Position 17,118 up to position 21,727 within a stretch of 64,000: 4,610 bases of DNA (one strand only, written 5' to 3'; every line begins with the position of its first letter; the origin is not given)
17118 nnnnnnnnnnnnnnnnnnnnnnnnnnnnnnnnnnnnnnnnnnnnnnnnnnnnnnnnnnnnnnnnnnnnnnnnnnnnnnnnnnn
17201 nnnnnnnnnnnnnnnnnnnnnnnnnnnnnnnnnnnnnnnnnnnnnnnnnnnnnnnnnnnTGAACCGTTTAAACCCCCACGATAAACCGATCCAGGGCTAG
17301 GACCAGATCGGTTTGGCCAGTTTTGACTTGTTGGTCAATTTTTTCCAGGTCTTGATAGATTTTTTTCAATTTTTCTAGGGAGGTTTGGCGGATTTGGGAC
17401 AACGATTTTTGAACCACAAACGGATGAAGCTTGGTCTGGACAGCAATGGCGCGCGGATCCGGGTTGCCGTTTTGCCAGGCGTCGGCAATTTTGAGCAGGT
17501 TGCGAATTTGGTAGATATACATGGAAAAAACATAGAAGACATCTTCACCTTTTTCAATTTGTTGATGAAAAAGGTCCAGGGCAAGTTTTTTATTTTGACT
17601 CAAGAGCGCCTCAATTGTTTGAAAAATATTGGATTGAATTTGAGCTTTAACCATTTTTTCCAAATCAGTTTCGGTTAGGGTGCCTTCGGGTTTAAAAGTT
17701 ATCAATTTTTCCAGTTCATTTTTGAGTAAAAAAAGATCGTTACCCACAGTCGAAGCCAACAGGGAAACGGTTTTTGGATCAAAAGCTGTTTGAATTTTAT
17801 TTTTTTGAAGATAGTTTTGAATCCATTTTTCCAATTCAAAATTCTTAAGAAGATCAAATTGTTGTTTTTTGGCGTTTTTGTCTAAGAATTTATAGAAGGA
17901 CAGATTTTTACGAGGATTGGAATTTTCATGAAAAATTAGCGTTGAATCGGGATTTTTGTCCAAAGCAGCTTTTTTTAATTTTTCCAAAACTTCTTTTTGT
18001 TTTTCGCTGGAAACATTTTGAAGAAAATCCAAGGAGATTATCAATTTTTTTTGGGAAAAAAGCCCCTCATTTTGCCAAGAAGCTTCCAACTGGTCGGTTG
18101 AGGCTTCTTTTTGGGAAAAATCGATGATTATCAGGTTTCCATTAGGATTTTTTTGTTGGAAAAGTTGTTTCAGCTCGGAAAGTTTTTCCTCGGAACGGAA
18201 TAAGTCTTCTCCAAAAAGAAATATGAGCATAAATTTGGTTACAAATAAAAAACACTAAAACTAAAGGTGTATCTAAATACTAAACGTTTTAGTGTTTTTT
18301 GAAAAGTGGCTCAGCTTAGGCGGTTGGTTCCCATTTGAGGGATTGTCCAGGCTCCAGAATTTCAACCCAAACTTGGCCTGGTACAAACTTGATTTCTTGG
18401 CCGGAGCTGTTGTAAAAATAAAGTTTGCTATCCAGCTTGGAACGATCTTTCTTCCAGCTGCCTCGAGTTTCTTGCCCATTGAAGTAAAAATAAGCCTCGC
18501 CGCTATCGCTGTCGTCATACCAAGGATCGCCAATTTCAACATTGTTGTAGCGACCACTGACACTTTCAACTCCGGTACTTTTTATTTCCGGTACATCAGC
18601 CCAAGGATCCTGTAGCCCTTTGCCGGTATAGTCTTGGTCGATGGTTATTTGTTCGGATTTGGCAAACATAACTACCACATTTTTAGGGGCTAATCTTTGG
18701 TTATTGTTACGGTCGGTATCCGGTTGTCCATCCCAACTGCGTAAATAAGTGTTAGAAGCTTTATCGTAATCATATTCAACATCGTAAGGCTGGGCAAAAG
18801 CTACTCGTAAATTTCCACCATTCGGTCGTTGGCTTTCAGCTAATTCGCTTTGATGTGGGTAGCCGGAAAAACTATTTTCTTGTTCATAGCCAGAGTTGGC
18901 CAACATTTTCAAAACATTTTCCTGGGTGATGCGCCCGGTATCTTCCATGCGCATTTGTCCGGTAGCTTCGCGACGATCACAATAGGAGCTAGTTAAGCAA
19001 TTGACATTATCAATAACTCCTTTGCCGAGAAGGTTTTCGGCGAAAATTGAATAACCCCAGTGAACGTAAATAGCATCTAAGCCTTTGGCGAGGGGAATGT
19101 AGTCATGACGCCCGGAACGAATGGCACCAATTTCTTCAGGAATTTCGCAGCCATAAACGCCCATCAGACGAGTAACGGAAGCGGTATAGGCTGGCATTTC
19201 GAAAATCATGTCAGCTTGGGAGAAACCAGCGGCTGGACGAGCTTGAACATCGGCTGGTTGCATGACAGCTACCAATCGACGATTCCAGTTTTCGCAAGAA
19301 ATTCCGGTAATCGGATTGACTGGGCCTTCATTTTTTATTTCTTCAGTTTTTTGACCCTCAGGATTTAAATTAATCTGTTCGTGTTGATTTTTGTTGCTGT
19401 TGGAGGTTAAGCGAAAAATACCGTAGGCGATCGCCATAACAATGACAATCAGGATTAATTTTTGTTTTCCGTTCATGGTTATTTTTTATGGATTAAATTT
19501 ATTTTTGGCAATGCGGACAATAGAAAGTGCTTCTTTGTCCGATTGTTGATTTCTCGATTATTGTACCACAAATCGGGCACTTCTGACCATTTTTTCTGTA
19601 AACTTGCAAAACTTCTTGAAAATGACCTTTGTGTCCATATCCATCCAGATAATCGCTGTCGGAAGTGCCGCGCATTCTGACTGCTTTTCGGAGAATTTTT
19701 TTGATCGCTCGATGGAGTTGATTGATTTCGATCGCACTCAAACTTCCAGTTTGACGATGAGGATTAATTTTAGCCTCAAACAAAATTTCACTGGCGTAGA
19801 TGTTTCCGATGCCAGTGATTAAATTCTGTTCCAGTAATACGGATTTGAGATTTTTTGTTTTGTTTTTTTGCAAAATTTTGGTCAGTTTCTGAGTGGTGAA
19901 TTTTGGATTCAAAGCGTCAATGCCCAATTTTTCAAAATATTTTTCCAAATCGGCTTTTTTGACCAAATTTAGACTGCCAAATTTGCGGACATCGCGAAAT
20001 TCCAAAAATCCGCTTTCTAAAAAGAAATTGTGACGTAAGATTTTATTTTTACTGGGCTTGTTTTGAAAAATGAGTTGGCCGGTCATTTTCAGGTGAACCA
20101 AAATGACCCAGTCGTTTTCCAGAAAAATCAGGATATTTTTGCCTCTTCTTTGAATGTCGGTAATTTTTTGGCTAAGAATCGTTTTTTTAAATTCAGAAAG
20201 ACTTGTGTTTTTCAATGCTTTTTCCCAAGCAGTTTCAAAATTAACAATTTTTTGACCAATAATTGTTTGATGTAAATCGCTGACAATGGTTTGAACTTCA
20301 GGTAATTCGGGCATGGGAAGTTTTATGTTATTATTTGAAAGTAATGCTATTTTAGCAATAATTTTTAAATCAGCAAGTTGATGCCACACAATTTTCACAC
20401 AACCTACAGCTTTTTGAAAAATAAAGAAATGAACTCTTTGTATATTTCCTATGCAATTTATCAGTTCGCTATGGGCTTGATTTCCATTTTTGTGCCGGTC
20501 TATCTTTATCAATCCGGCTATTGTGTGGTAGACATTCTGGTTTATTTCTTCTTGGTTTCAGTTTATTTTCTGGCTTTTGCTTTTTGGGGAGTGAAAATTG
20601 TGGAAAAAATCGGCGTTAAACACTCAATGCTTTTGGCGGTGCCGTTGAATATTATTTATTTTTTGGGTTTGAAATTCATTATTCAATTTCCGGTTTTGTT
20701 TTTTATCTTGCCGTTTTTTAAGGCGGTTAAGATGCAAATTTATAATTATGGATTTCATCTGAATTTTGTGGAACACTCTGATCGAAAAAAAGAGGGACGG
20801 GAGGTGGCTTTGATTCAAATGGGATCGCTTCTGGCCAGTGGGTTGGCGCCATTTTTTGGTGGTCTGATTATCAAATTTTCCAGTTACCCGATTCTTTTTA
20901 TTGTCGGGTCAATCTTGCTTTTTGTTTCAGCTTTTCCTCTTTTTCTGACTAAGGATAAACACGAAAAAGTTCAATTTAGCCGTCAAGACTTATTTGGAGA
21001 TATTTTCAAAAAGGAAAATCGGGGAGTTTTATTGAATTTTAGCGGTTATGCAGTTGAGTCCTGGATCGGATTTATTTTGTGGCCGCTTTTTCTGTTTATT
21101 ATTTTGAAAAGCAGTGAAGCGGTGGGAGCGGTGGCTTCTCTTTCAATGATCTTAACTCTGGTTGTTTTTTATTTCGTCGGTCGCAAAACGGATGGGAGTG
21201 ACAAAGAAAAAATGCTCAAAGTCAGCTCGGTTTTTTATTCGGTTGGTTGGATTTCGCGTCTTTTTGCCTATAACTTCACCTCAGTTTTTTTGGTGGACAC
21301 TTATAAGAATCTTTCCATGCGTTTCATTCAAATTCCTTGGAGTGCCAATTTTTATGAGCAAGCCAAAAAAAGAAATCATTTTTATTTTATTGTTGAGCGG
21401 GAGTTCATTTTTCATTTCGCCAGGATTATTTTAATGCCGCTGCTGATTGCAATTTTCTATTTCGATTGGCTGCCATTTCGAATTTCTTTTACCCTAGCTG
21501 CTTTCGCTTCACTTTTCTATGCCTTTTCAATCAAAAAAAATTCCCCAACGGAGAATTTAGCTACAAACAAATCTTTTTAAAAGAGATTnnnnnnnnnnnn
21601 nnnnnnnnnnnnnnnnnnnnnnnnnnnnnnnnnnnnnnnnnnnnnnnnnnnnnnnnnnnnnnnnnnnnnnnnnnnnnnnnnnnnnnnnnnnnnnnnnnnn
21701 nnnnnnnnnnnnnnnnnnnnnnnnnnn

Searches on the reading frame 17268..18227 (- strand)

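Call 18: search_protein_families(library=pfam, proteins=[window:17268-18227:-], max_evalue=0.0001)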
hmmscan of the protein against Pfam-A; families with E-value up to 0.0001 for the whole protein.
window:17268-18227:- (319 aa): 2 families
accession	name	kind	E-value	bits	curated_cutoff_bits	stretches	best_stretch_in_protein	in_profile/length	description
PF21694.2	DNA_pol3_delta_C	-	5.1e-24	85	27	1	199-317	2-119/121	DNA polymerase III delta subunit, C-terminal domain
PF06144.19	DNA_pol3_delta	-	2.8e-05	24.6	21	1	3-120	2-119/124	DNA polymerase III, delta subunit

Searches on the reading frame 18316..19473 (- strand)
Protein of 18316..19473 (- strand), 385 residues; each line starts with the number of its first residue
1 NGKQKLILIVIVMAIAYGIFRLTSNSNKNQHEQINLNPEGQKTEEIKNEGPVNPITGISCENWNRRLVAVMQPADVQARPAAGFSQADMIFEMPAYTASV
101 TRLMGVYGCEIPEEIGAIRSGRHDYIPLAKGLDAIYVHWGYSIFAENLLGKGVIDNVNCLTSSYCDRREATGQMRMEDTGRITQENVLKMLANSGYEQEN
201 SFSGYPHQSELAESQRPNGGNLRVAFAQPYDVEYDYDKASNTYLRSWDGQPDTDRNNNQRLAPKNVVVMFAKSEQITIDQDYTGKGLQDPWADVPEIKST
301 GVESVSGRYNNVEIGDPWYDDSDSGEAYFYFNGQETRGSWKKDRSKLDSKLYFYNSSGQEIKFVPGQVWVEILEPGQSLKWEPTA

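Call 18: search_protein_families(library=pfam, proteins=[window:18316-19473:-], max_evalue=0.0001)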
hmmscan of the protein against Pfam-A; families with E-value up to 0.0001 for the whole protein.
window:18316-19473:- (385 aa): 2 families
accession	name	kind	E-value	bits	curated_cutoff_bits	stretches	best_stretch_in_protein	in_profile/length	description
PF11258.13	DUF3048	-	8.6e-26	91.3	25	1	61-193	10-144/148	Protein of unknown function (DUF3048) N-terminal domain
PF17479.7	DUF3048_C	-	1.9e-19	70.5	25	1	224-370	3-114/114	Protein of unknown function (DUF3048) C-terminal domain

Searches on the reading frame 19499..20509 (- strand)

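Call 18: search_protein_families(library=pfam, proteins=[window:19499-20509:-], max_evalue=0.0001)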
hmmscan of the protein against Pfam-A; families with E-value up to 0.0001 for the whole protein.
window:19499-20509:- (336 aa): 4 families
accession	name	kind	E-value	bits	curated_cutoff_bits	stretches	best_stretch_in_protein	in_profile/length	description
PF01149.29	Fapy_DNA_glyco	-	1.1e-27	97.5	25.5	1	66-179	1-116/117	Formamidopyrimidine-DNA glycosylase N-terminal domain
PF06831.19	H2TH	-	7.5e-25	87.2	34.7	1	195-283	1-88/93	Formamidopyrimidine-DNA glycosylase H2TH domain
PF06827.20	zf-FPG_IleRS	-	1.2e-10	41.4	21.3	1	308-336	1-29/30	Zinc finger found in FPG and IleRS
PF05833.16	NFACT_N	-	2.5e-06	27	31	1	199-277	167-244/456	NFACT N-terminal and middle domains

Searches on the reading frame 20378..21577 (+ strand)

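Call 18: search_protein_families(library=pfam, proteins=[window:20378-21577:+], max_evalue=0.0001)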
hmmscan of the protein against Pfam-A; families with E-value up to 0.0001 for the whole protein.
window:20378-21577:+ (400 aa): 2 families
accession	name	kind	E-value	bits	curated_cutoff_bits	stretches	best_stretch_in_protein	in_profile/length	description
PF07690.21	MFS_1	-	5.4e-15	55.6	33.4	1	21-300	1-291/347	Major Facilitator Superfamily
PF12832.13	MFS_1_like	-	4.4e-05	23.1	25.2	1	10-175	206-372/373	MFS_1 like family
